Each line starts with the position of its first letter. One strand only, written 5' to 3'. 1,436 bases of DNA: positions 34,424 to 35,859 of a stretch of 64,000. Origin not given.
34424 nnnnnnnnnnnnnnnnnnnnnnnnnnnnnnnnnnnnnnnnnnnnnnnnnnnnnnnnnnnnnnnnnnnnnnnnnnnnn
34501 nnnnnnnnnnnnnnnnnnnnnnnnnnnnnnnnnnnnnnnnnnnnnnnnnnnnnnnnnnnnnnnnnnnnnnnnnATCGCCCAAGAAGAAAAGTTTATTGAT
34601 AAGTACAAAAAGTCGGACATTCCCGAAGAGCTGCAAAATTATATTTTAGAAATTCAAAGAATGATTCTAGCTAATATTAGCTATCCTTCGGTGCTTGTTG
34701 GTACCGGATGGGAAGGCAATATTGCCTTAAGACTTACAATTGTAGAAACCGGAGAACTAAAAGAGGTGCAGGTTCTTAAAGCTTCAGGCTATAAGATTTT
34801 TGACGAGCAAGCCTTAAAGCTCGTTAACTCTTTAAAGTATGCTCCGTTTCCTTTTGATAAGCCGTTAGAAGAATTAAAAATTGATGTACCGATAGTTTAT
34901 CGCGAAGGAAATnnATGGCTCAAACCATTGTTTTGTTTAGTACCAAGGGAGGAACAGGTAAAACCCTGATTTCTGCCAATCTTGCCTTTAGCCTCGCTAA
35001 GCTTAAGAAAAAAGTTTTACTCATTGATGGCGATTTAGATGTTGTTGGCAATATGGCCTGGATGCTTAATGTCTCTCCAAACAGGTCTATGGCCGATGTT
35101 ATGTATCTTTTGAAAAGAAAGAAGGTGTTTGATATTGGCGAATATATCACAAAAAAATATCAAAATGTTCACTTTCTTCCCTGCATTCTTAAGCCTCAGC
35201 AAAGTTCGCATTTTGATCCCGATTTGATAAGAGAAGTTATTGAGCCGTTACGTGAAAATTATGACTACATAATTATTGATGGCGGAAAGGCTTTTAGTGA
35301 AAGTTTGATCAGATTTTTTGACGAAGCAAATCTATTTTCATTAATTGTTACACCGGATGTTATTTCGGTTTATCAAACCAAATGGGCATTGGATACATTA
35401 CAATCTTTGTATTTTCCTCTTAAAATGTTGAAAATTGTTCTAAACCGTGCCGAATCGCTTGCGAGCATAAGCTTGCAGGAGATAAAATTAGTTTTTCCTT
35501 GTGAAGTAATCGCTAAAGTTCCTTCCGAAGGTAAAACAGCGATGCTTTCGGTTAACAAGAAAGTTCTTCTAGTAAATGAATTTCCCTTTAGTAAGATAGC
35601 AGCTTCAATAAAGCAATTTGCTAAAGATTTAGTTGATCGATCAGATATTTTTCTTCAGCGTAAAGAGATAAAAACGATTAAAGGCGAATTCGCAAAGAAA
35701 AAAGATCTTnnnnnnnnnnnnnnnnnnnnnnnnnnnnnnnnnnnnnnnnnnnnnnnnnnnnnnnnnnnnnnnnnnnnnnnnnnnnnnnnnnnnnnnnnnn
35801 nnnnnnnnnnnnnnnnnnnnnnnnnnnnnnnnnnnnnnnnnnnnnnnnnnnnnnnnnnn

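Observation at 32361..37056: Tad/Cpa-like pilus machinery with two unusual fusions: secretin-TonB_C and CpaE-CpaF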

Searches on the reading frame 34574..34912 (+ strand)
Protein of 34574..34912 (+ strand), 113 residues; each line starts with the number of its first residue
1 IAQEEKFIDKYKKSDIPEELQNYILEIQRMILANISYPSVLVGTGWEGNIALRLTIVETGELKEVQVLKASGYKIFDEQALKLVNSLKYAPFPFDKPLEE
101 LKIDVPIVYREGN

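Call 18: search_solved_structures(query=window:34574-34912:+, max_evalue=0.01, show_alignments=2)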
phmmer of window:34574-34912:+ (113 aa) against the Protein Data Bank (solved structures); distinct sequences matched with E-value up to 0.01: 3.
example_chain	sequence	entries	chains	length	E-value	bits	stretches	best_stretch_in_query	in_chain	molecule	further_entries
6sly_A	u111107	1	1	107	2.2e-06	31.1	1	21-110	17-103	Protein TonB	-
5lw8_A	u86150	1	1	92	2.6e-06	30.9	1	22-110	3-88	Protein TonB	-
2k9k_A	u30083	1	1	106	0.00014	25.3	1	36-99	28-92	TonB2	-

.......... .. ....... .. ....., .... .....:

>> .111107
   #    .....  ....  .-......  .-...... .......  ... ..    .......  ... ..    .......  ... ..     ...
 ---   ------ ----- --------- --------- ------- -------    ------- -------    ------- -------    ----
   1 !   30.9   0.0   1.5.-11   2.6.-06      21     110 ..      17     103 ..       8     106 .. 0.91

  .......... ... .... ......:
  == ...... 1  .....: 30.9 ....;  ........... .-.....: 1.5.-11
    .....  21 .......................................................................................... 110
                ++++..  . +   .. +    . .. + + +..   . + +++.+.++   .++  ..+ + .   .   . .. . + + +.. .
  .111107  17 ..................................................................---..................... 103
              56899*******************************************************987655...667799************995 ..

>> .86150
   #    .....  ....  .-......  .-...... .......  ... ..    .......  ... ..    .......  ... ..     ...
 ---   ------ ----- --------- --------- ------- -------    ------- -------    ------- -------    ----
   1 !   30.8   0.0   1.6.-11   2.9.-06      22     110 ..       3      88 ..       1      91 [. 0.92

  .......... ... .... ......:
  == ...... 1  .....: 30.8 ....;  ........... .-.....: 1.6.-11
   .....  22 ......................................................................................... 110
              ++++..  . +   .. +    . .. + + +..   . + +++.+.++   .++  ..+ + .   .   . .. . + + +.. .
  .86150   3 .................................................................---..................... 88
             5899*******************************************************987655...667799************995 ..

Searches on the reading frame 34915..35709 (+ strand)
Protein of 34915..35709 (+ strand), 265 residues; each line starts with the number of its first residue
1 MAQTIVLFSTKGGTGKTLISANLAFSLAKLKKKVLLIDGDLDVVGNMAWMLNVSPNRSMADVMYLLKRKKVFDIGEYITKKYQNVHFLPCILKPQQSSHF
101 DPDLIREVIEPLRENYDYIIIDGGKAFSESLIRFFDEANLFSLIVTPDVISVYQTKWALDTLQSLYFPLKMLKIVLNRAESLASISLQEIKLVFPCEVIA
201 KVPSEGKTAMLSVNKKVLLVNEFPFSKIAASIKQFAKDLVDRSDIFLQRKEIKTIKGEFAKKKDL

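Call 19: search_solved_structures(query=window:34915-35709:+, max_evalue=0.001, show_alignments=2)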
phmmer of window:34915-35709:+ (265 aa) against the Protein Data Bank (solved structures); distinct sequences matched with E-value up to 0.001: 21.
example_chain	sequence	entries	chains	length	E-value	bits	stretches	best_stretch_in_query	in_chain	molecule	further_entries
4v03_A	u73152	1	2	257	1e-18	71.3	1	1-228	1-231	SITE-DETERMINING PROTEIN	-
4v02_A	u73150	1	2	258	1.2e-17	67.7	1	1-228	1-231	SITE-DETERMINING PROTEIN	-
1ion_A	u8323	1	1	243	3.7e-15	59.6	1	2-178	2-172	PROBABLE CELL DIVISION INHIBITOR MIND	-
1g3q_A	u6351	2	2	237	2.2e-14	57.1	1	2-178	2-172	CELL DIVISION INHIBITOR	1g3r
1hyq_A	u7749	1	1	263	1.4e-13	54.4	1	1-238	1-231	CELL DIVISION INHIBITOR (MIND-1)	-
5j1j_A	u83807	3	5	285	1.4e-12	51.1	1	3-182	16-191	Site-determining protein | Transcriptional antiactivator FleN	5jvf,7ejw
3ea0_A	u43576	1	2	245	2.9e-12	50.1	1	7-233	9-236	ATPase, ParA family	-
8pb9_A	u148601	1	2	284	1.8e-11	47.5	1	3-182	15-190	Antiactivator FleN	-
8p53_A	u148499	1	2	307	2.3e-11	47.2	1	3-182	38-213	Antiactivator FleN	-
4rz2_A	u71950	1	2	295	1.3e-07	34.9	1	3-152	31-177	Site-determining protein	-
6iub_A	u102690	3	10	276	4e-07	33.3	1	1-166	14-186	SpoOJ regulator (Soj)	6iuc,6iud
4rz3_A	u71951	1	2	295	1.5e-06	31.4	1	3-152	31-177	Site-determining protein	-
8jmj_A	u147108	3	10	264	3.4e-06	30.2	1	1-165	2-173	SpoOJ regulator (Soj)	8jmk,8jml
6riq_C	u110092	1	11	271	4e-06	30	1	1-159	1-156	Site-determining protein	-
8ray_B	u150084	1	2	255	8.4e-06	28.9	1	4-188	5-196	ParA family protein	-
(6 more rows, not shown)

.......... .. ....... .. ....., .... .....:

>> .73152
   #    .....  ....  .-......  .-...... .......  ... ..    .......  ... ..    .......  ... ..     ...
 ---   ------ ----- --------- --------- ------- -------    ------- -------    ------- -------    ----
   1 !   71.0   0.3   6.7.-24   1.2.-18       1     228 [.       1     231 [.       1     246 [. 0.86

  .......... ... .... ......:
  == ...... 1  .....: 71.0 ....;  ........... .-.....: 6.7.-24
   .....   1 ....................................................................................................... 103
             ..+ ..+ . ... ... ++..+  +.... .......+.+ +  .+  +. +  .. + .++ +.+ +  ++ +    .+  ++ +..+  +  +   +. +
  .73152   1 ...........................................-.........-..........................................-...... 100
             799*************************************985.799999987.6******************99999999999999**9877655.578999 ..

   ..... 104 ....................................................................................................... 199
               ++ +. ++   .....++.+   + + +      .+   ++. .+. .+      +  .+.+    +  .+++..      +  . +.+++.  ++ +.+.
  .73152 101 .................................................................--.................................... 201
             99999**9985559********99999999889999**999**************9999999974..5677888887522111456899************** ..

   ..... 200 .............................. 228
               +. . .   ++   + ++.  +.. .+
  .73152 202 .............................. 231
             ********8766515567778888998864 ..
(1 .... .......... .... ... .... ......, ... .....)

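Call 35: search_protein_representatives(protein=window:34915-35700:+)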
Query: 262 residues. Proteins with E-value up to 0.001 (for the whole library): 10819; up to 1e-10: 2189; up to 1e-30: 28. The best 150 are listed.
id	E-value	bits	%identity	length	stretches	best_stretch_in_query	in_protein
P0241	8.7e-68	245.0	46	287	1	3-252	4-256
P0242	7.8e-66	238.6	45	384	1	1-256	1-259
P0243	4.4e-60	219.8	44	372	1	2-253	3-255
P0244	7.3e-60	219.1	47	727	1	2-256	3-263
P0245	4.9e-57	209.8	42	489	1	3-256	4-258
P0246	6.9e-56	206.1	42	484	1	2-255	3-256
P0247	9.0e-56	205.7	52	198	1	1-195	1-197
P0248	2.7e-55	204.1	42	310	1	2-256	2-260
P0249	5.4e-55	203.1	44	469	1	5-252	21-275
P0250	2.1e-54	201.2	42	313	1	2-256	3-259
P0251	7.8e-50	186.2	35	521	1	4-252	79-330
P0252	2.4e-49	184.7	40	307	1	3-253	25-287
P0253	3.5e-48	180.8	44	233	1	2-201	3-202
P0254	7.3e-47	176.5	36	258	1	4-255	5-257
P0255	1.2e-46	175.8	46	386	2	77-217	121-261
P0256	3.0e-45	171.2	38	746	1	3-252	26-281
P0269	2.2e-30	122.6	34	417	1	4-240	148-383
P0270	3.7e-30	121.8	34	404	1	3-240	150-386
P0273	1.7e-29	119.7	30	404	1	3-244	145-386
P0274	1.9e-29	119.5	33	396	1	3-238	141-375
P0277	5.8e-29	117.9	29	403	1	4-242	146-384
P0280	4.0e-28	115.2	29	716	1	4-239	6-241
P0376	5.5e-23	98.3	28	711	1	5-243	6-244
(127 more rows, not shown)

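Call 53: search_protein_families(library=pfam, proteins=[P0269, P0270, P0273, P0274, P0277, P0244, P0256, P0280, P0376, P0242], max_evalue=0.001)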
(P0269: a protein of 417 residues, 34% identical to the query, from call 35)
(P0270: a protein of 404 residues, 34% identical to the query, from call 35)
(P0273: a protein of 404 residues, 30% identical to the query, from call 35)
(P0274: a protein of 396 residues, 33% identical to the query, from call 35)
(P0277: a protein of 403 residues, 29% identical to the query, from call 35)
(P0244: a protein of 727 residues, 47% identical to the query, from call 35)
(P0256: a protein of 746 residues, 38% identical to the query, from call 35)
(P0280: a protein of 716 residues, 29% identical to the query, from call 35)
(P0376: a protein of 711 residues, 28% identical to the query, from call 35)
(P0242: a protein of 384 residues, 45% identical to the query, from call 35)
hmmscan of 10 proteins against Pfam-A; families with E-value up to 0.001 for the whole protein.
P0269 (417 aa): 8 families
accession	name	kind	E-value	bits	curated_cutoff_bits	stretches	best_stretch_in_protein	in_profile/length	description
PF13614.12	AAA_31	-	1.1e-14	55.3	27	1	146-290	1-148/177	AAA domain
PF10609.15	ParA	-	1.5e-11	44.6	27.1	1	147-283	4-135/246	NUBPL iron-transfer P-loop NTPase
PF01656.29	CbiA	-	1.7e-11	44.6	25.4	1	149-361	1-124/125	CobQ/CobB/MinD/ParA nucleotide binding domain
PF00072.30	Response_reg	-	2.8e-06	27.9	30.2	1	5-115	2-110/111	Response regulator receiver domain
PF02562.22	PhoH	-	4.3e-05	23.5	27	1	139-188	8-61/205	PhoH-like protein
PF06564.18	CBP_BcsQ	-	0.0001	22.3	21.3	0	148-184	3-38/234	Cellulose biosynthesis protein BcsQ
PF02374.21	ArsA_ATPase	-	0.00013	21.8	24.3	0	150-183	4-36/305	Anion-transporting ATPase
PF09140.17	MipZ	-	0.00014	21.7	20.7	0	148-273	2-113/262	ATPase MipZ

P0270 (404 aa): 7 families
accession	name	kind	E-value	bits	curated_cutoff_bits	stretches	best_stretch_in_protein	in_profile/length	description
PF13614.12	AAA_31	-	4.3e-15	56.6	27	1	150-306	2-162/177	AAA domain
PF00072.30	Response_reg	-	1.1e-12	48.5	30.2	1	32-118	24-110/111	Response regulator receiver domain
PF10609.15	ParA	-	4e-12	46.5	27.1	1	150-199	4-52/246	NUBPL iron-transfer P-loop NTPase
PF01656.29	CbiA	-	9.8e-11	42.1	25.4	1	152-324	1-82/125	CobQ/CobB/MinD/ParA nucleotide binding domain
PF09140.17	MipZ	-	4.5e-07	29.9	20.7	1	151-291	2-127/262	ATPase MipZ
PF02374.21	ArsA_ATPase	-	1e-05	25.4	24.3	1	153-188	4-38/305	Anion-transporting ATPase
PF06564.18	CBP_BcsQ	-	0.00048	20.1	21.3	0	151-187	3-38/234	Cellulose biosynthesis protein BcsQ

P0273 (404 aa): 9 families
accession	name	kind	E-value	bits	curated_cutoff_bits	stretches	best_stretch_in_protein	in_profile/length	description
PF01656.29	CbiA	-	7.5e-14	52.2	25.4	1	148-353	2-118/125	CobQ/CobB/MinD/ParA nucleotide binding domain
PF10609.15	ParA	-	9.2e-14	51.9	27.1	1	145-202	4-60/246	NUBPL iron-transfer P-loop NTPase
PF13614.12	AAA_31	-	1.4e-12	48.4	27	1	146-296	3-156/177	AAA domain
PF00072.30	Response_reg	-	3.8e-06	27.5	30.2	1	8-117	1-110/111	Response regulator receiver domain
PF13500.12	AAA_26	-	1.3e-05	25.6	27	0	247-350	88-194/198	AAA domain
PF06564.18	CBP_BcsQ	-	2.8e-05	24.2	21.3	0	151-182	8-38/234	Cellulose biosynthesis protein BcsQ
PF00142.24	Fer4_NifH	-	4.9e-05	23.4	25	1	151-385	6-248/271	4Fe-4S iron sulfur cluster binding proteins, NifH/frxC family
PF09140.17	MipZ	-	5.9e-05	22.9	20.7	1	151-283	7-125/262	ATPase MipZ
PF02374.21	ArsA_ATPase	-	0.00062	19.5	24.3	0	147-173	3-29/305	Anion-transporting ATPase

P0274 (396 aa): 10 families
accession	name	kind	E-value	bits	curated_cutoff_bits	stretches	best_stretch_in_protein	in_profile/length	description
PF01656.29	CbiA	-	4.4e-15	56.2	25.4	1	143-355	1-124/125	CobQ/CobB/MinD/ParA nucleotide binding domain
PF10609.15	ParA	-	1.1e-14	54.9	27.1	1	141-375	4-244/246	NUBPL iron-transfer P-loop NTPase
PF13614.12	AAA_31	-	2.2e-13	51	27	1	141-303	2-167/177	AAA domain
PF09140.17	MipZ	-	4.6e-06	26.6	20.7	1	142-181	2-40/262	ATPase MipZ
PF06564.18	CBP_BcsQ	-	2e-05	24.7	21.3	1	142-289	3-151/234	Cellulose biosynthesis protein BcsQ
PF13481.12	AAA_25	-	3.5e-05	24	27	1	137-265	29-155/195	AAA domain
PF02374.21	ArsA_ATPase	-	3.8e-05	23.5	24.3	1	144-179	4-38/305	Anion-transporting ATPase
PF16968.11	TadZ_N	-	6.1e-05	23.2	26.4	0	63-103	73-113/133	Pilus assembly protein TadZ N-terminal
PF13500.12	AAA_26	-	0.00036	20.9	27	0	226-346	69-194/198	AAA domain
PF00142.24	Fer4_NifH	-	0.00096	19.1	25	0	146-225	5-83/271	4Fe-4S iron sulfur cluster binding proteins, NifH/frxC family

P0277 (403 aa): 7 families
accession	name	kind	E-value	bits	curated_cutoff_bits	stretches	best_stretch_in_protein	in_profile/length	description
PF00072.30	Response_reg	-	1.5e-27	96.4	30.2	1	8-119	2-111/111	Response regulator receiver domain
PF13614.12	AAA_31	-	6.6e-19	69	27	1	145-299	2-159/177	AAA domain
PF10609.15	ParA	-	3.5e-17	63.1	27.1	1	145-381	4-245/246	NUBPL iron-transfer P-loop NTPase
PF01656.29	CbiA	-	3.7e-12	46.8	25.4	1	147-352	1-117/125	CobQ/CobB/MinD/ParA nucleotide binding domain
PF00142.24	Fer4_NifH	-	4.2e-09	36.7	25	1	151-386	6-249/271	4Fe-4S iron sulfur cluster binding proteins, NifH/frxC family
PF09140.17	MipZ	-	4.2e-08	33.2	20.7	1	146-284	2-126/262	ATPase MipZ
PF06564.18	CBP_BcsQ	-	4e-05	23.7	21.3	0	245-291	103-149/234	Cellulose biosynthesis protein BcsQ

P0244 (727 aa): 9 families
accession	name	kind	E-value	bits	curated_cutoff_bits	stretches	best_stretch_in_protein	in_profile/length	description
PF00437.27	T2SSE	-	9.5e-65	219.1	24.9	1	372-653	3-281/370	Type II/IV secretion system protein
PF13614.12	AAA_31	-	6.4e-16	59.2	27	1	4-163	2-158/177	AAA domain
PF10609.15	ParA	-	1.7e-13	51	27.1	1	4-244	4-243/246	NUBPL iron-transfer P-loop NTPase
PF01656.29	CbiA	-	2.2e-13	50.7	25.4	1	6-75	1-69/125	CobQ/CobB/MinD/ParA nucleotide binding domain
PF20720.3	nSTAND3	-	3.3e-05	24.1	27.2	0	502-540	18-57/155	Novel STAND NTPase 3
PF13479.12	AAA_24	-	3.9e-05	24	27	0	12-140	10-82/195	AAA domain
PF25199.1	nSTAND_NTPase5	-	4.5e-05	23.8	34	0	501-549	41-91/145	Novel STAND NTPase 5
PF02374.21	ArsA_ATPase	-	0.00011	22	24.3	1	8-42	5-38/305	Anion-transporting ATPase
PF01580.24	FtsK_SpoIIIE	-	0.00054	19.9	24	0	502-521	40-59/221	FtsK/SpoIIIE family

P0256 (746 aa): 11 families
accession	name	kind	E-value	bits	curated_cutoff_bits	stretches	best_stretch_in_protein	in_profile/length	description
PF00437.27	T2SSE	-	9.1e-62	209.3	24.9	1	387-668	3-282/370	Type II/IV secretion system protein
PF10609.15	ParA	-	3.4e-13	50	27.1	1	25-266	3-243/246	NUBPL iron-transfer P-loop NTPase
PF01656.29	CbiA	-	1.5e-12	48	25.4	1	28-177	1-54/125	CobQ/CobB/MinD/ParA nucleotide binding domain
PF13614.12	AAA_31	-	1.1e-08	35.6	27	1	26-173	2-146/177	AAA domain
PF13401.12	AAA_22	-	2.2e-06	28.4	27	0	516-592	6-84/130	AAA domain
PF13191.12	AAA_16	-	2.9e-06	28.3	32.6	0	516-563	25-78/167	AAA ATPase domain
PF20720.3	nSTAND3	-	4.7e-06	26.8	27.2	0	515-555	17-58/155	Novel STAND NTPase 3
PF00005.33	ABC_tran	-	0.00021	22.3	25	0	515-551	11-47/137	ABC transporter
PF13521.12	AAA_28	-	0.00028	21.6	27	0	518-552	2-32/164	AAA domain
PF13245.12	AAA_19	-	0.00031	21.4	25.1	0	515-543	11-39/134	AAA domain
PF25199.1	nSTAND_NTPase5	-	0.00055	20.2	34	0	516-537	42-63/145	Novel STAND NTPase 5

P0280 (716 aa): 7 families
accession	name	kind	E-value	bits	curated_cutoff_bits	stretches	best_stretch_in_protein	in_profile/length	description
PF00437.27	T2SSE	-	4.6e-61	207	24.9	1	360-638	4-279/370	Type II/IV secretion system protein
PF13614.12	AAA_31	-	1.5e-11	45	27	1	5-155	2-155/177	AAA domain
PF01656.29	CbiA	-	3.7e-10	40.3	25.4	1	7-211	1-116/125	CobQ/CobB/MinD/ParA nucleotide binding domain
PF10609.15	ParA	-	4.8e-09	36.4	27.1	1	5-241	4-245/246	NUBPL iron-transfer P-loop NTPase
PF06564.18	CBP_BcsQ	-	1.1e-06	28.8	21.3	1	6-150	3-148/234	Cellulose biosynthesis protein BcsQ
PF02374.21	ArsA_ATPase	-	0.00019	21.2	24.3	1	8-39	4-35/305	Anion-transporting ATPase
PF00142.24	Fer4_NifH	-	0.00087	19.3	25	0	11-242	6-245/271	4Fe-4S iron sulfur cluster binding proteins, NifH/frxC family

P0376 (711 aa): 6 families
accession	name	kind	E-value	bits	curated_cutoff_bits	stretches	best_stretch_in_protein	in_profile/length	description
PF00437.27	T2SSE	-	1.5e-61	208.5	24.9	1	356-642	3-287/370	Type II/IV secretion system protein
PF13614.12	AAA_31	-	5.2e-09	36.7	27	1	4-167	2-167/177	AAA domain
PF01656.29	CbiA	-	3.4e-08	33.9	25.4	1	6-219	1-124/125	CobQ/CobB/MinD/ParA nucleotide binding domain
PF10609.15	ParA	-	2.1e-06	27.8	27.1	1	4-240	4-245/246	NUBPL iron-transfer P-loop NTPase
PF00005.33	ABC_tran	-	9.3e-06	26.7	25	1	483-536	10-67/137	ABC transporter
PF13245.12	AAA_19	-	0.00058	20.5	25.1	0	482-505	9-32/134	AAA domain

P0242 (384 aa): 6 families
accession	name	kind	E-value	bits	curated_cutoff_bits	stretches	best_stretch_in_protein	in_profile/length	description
PF13614.12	AAA_31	-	2e-15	57.6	27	1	3-156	2-155/177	AAA domain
PF01656.29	CbiA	-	2e-12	47.6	25.4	1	6-207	2-111/125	CobQ/CobB/MinD/ParA nucleotide binding domain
PF10609.15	ParA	-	1.5e-11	44.6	27.1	1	3-242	4-245/246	NUBPL iron-transfer P-loop NTPase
PF02374.21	ArsA_ATPase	-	6.8e-07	29.2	24.3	1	4-41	2-38/305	Anion-transporting ATPase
PF09140.17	MipZ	-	8.8e-05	22.4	20.7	0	4-42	2-39/262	ATPase MipZ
PF06564.18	CBP_BcsQ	-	0.00022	21.3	21.3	0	7-153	6-150/234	Cellulose biosynthesis protein BcsQ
